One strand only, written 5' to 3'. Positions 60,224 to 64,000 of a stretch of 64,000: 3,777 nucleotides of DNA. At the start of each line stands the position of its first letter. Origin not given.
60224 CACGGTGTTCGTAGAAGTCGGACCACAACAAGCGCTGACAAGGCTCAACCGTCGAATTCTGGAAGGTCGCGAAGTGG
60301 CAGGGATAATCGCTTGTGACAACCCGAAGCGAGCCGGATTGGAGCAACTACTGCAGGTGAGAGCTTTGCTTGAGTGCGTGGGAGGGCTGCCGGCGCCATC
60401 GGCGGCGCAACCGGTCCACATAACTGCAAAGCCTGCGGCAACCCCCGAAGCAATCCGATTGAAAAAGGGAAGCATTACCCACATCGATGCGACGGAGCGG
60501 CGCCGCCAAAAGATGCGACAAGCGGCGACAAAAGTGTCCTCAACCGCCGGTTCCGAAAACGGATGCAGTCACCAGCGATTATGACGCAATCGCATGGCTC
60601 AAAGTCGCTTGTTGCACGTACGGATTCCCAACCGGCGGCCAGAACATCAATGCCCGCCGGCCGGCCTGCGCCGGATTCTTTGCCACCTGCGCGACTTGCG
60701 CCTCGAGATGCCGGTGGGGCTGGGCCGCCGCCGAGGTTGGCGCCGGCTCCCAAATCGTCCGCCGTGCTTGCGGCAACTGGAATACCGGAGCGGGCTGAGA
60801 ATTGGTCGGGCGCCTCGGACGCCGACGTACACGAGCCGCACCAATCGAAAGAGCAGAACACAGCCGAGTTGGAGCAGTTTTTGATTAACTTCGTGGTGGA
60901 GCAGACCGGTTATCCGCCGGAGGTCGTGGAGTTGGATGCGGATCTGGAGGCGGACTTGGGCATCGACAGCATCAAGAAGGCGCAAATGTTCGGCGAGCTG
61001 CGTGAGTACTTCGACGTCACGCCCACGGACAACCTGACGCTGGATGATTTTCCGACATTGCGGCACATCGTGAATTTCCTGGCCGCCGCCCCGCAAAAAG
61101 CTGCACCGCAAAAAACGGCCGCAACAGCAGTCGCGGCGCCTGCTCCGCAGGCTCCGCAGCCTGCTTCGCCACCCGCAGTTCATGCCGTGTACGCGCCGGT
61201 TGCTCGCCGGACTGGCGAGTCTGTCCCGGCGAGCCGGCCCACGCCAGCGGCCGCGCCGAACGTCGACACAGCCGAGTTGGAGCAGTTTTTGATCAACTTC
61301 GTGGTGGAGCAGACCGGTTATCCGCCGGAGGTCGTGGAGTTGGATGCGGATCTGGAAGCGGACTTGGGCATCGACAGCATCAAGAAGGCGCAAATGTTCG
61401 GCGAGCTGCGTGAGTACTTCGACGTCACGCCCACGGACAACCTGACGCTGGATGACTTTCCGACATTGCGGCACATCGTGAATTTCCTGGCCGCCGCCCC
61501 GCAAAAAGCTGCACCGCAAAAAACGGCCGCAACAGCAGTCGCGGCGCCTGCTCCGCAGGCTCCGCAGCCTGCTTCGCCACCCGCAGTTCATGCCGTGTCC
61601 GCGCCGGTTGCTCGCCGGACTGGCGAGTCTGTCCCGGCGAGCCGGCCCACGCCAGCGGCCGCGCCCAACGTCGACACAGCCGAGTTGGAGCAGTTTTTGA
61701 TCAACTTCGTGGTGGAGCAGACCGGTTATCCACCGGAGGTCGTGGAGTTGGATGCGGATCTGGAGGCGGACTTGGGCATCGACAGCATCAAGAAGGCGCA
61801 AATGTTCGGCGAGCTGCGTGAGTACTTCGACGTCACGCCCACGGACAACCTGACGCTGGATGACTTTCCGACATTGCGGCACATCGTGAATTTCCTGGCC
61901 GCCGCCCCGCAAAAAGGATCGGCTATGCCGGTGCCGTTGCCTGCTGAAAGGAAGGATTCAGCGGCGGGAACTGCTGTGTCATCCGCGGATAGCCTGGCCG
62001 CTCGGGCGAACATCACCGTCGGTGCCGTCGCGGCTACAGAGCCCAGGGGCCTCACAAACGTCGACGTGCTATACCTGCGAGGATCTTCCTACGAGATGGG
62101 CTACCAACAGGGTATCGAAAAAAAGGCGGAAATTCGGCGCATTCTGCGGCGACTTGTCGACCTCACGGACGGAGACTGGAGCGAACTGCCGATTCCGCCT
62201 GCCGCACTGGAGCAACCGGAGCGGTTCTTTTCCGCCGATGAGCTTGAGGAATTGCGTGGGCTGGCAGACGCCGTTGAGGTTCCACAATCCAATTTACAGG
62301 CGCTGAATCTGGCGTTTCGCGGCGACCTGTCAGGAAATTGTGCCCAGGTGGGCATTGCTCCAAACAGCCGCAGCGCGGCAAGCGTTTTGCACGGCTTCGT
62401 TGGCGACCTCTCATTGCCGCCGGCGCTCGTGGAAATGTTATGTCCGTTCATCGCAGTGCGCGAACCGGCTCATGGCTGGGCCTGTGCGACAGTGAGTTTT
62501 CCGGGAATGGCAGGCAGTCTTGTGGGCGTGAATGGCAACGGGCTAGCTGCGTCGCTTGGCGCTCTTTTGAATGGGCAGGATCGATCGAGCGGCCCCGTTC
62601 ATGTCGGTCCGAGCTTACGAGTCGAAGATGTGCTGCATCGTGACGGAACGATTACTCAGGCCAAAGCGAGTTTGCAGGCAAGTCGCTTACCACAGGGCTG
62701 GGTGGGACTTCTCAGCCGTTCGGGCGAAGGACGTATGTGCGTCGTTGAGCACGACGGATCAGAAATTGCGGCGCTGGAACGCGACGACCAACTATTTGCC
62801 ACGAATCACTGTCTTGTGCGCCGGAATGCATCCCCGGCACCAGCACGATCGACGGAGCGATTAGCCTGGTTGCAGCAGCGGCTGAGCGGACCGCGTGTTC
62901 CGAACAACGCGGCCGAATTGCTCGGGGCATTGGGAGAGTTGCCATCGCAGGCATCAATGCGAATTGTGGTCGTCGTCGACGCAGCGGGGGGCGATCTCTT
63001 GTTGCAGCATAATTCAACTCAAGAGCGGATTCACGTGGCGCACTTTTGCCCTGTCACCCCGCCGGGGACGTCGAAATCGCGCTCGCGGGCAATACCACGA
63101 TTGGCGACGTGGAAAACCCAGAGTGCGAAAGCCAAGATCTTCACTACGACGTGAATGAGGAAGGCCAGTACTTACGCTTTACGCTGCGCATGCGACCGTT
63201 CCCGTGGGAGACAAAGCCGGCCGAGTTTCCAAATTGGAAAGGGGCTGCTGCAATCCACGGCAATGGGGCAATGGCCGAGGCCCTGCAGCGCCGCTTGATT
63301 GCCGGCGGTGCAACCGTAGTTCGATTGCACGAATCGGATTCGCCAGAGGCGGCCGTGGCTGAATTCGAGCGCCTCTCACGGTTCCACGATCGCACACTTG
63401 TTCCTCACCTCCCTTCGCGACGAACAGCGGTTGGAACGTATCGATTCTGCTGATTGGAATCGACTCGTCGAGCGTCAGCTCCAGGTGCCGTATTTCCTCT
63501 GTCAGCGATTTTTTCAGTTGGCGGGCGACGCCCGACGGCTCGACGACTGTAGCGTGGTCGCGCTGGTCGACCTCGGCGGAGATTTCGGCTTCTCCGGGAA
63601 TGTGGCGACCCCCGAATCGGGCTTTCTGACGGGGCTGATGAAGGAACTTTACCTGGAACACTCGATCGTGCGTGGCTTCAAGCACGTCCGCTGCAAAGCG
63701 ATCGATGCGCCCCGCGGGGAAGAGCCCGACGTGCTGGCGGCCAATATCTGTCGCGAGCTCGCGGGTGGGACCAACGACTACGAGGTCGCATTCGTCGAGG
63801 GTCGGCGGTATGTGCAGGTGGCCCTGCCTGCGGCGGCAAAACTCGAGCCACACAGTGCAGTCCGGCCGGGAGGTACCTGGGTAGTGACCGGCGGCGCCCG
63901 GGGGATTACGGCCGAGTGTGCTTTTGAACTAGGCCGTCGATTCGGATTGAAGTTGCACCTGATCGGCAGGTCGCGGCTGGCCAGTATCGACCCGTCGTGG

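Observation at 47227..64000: Non-canonical PUFA-synthase-like (iterative type I PKS/FAS) lipid cluster with reductive-release and tailoring genes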

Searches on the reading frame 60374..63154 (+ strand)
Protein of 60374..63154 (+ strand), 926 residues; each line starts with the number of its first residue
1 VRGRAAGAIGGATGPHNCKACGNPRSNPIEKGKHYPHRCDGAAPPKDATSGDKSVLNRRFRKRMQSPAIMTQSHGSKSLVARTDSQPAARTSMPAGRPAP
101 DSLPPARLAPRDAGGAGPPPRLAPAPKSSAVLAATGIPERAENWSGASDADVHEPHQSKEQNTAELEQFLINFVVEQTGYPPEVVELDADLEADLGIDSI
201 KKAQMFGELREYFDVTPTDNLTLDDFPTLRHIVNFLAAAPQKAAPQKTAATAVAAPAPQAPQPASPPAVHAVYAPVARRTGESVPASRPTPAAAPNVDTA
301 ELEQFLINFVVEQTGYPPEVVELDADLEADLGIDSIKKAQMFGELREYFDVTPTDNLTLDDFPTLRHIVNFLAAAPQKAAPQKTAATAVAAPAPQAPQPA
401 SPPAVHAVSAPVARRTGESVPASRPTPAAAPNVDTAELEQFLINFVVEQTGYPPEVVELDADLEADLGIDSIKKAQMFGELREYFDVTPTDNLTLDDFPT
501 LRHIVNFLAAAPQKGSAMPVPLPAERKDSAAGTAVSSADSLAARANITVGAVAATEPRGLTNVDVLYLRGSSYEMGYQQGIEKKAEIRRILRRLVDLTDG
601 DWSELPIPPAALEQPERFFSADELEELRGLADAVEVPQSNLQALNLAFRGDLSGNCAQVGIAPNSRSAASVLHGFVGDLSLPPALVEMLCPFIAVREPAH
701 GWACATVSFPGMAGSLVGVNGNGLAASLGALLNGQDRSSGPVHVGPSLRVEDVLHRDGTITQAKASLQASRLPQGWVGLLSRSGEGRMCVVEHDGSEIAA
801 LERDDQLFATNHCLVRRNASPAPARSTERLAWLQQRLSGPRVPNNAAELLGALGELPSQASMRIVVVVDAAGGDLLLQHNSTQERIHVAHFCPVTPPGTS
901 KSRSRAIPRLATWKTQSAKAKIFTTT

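Call 5: search_protein_families(library=pfam, proteins=[window:60374-63154:+], max_evalue=0.01)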
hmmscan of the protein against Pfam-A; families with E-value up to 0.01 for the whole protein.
window:60374-63154:+ (926 aa): 3 families
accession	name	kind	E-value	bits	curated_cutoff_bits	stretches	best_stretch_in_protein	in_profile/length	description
PF00550.31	PP-binding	-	1.4e-31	108.9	20.8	3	169-236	2-67/67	Phosphopantetheine attachment site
PF14573.12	PP-binding_2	-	2.8e-07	31.1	32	0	200-243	49-91/96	Acyl-carrier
PF01726.22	LexA_DNA_bind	-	0.00058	20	23.7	0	170-189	14-33/65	LexA DNA binding domain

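Call 45: find_encoding_contigs(protein=window:60581-63154:+, flank=10000, max_places=3)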
Protein window:60581-63154:+ (857 aa): no gene with exactly this product is on record in the collection.

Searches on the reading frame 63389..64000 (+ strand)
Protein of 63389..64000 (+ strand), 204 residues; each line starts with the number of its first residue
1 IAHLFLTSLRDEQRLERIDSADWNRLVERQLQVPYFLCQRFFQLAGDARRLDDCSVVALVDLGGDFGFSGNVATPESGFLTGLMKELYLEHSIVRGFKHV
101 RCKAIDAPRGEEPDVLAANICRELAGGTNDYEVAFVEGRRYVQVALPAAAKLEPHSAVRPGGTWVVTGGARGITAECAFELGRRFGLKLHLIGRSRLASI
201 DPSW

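Call 53: search_protein_families(library=pfam, proteins=[window:63389-64000:+], max_evalue=0.001)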
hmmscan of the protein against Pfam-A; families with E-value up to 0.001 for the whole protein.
window:63389-64000:+ (204 aa): 0 families
